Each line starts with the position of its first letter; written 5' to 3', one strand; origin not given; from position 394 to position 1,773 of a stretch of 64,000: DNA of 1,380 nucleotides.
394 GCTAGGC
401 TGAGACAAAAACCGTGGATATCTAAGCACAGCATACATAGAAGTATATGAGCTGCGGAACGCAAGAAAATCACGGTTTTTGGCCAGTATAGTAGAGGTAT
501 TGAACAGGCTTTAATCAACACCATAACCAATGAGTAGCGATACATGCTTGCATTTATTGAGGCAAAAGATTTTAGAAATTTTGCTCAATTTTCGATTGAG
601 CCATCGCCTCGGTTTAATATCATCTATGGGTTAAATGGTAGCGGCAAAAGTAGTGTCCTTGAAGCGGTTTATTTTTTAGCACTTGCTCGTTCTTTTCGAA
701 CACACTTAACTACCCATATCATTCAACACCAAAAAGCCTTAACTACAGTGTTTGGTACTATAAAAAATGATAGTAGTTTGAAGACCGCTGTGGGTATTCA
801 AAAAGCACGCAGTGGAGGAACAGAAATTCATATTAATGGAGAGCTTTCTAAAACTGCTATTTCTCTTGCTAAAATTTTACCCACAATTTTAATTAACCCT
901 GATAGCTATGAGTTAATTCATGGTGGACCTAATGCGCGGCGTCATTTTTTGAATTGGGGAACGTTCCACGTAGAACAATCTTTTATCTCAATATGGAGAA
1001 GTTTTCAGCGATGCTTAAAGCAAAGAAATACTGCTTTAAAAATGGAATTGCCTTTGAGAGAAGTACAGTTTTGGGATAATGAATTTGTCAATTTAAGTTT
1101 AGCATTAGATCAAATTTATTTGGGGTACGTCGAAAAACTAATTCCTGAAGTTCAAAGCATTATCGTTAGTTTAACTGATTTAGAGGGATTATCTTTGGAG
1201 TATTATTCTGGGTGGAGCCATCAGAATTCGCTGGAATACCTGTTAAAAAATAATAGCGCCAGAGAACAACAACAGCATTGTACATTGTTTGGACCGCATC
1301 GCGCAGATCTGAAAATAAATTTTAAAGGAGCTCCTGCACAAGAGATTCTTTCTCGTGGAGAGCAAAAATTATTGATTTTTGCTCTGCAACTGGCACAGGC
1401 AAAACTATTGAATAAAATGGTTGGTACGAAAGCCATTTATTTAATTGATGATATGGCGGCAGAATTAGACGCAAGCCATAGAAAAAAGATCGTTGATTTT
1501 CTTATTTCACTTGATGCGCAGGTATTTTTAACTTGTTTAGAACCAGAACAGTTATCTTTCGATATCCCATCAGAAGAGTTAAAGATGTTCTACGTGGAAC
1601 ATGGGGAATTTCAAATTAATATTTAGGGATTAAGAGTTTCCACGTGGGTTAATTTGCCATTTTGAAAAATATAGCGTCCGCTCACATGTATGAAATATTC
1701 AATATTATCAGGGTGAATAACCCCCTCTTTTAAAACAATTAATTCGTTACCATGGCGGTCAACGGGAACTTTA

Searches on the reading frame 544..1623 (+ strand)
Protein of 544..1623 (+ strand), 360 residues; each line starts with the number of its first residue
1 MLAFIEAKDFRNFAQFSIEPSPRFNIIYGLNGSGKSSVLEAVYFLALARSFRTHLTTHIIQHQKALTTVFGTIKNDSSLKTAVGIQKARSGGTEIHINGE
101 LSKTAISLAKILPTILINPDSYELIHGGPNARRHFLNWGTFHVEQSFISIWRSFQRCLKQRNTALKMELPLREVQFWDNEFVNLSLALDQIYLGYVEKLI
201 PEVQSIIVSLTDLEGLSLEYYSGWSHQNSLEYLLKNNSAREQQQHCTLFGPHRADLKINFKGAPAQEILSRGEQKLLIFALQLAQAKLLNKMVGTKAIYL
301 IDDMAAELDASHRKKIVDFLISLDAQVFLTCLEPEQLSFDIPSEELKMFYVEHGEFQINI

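Call 56: find_homologous_proteins(query=window:544-1623:+, max_evalue=1e-40)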
Query window:544-1623:+ (360 aa): 4117 proteins with E <= 1e-40 among 8000 candidates; the best 120 are listed.
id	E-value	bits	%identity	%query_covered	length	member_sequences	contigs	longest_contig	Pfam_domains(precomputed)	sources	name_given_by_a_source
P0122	2.1e-232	788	98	100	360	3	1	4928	PF13175.13,PF13476.13,PF02463.26,PF13304.13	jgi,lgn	-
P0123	2.3e-165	568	70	98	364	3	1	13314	PF13175.13,PF13476.13,PF02463.26,PF13304.13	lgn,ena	-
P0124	5.6e-160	550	70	99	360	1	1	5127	PF13175.13,PF13476.13,PF02463.26,PF13304.13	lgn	-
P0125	7.5e-153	527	65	99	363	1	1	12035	PF13175.13,PF13476.13,PF02463.26,PF13166.13,PF13304.13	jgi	jgi:DNA replication and repair protein RecF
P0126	1.5e-152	526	67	99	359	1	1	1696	PF13175.13,PF13476.13,PF13555.13,PF02463.26,PF13304.13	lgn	-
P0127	1.6e-150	519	65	99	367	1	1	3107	PF13175.13,PF13476.13,PF02463.26,PF13304.13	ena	-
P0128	1.8e-145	502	64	98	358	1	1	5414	PF13175.13,PF13476.13,PF02463.26,PF13304.13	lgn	-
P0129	1.3e-143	496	64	98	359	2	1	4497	PF13175.13,PF13476.13,PF02463.26,PF13304.13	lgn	-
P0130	1.4e-140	486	61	98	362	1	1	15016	PF13175.13,PF13476.13,PF02463.26,PF13304.13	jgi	jgi:DNA replication and repair protein RecF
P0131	1.2e-136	473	60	98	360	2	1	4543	PF13175.13,PF13476.13,PF02463.26,PF13304.13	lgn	-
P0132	8.8e-102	359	46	99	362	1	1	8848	PF13514.13,PF13175.13,PF13476.13,PF02463.26,PF13166.13,PF13304.13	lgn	-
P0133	6.7e-101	356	47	98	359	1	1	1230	PF13514.13,PF13175.13,PF13476.13,PF02463.26,PF13304.13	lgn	-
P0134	5.3e-100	353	46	98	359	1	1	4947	PF13514.13,PF13175.13,PF13476.13,PF02463.26,PF13166.13,PF13304.13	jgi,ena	-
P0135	5.7e-100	353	48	98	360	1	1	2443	PF13476.13,PF02463.26,PF13304.13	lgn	-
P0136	3.6e-99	350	45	98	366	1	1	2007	PF13514.13,PF13175.13,PF13476.13,PF02463.26,PF13166.13,PF13304.13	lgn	-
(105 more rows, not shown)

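Call 57: find_encoding_contigs(protein=P0122, flank=5000, max_places=4)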
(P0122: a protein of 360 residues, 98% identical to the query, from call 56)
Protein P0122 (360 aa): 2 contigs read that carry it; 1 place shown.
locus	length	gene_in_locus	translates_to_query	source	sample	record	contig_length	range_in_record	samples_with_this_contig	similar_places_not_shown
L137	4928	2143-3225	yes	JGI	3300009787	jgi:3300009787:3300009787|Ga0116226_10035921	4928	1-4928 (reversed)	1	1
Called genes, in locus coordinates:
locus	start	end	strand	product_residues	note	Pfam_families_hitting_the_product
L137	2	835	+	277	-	?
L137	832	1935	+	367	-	PF00712:DNA_pol3_beta, PF02767:DNA_pol3_beta_2, PF02768:DNA_pol3_beta_3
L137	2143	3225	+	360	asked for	PF02463:SMC_N, PF13175:AAA_15, PF13476:AAA_23, PF13304:AAA_21 (faint)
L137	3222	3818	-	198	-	PF09475:Dot_icm_IcmQ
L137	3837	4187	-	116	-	-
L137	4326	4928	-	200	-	?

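Call 58: find_encoding_contigs(protein=P0123, flank=3000, max_places=2)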
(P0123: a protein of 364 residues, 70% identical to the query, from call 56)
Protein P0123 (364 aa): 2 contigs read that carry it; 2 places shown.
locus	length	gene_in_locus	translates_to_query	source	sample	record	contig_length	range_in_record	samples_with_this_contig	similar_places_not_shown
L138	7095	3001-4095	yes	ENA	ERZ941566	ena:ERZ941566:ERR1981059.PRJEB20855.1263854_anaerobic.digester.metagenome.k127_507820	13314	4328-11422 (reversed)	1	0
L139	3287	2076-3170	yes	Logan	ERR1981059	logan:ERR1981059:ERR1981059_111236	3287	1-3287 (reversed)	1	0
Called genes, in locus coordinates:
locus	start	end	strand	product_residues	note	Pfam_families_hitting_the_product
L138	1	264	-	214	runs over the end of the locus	PF01478:Peptidase_A24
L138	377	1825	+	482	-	PF11638:DnaA_N, PF01695:IstB_IS21, PF00308:Bac_DnaA, PF00004:AAA (weak), PF22688:Hda_lid (weak), PF08299:Bac_DnaA_C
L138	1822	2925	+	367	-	PF00712:DNA_pol3_beta, PF02767:DNA_pol3_beta_2, PF02768:DNA_pol3_beta_3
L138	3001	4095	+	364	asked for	PF02463:SMC_N, PF13175:AAA_15, PF13476:AAA_23, PF13304:AAA_21 (faint)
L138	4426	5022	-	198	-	PF09475:Dot_icm_IcmQ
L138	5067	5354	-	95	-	-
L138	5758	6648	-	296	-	PF01678:DAP_epimerase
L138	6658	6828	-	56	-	PF28076:CBU_0585_lpg0581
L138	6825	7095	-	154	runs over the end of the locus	PF01878:EVE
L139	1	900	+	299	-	?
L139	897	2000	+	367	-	PF00712:DNA_pol3_beta, PF02767:DNA_pol3_beta_2, PF02768:DNA_pol3_beta_3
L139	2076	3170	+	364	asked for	PF02463:SMC_N, PF13175:AAA_15, PF13476:AAA_23, PF13304:AAA_21 (faint)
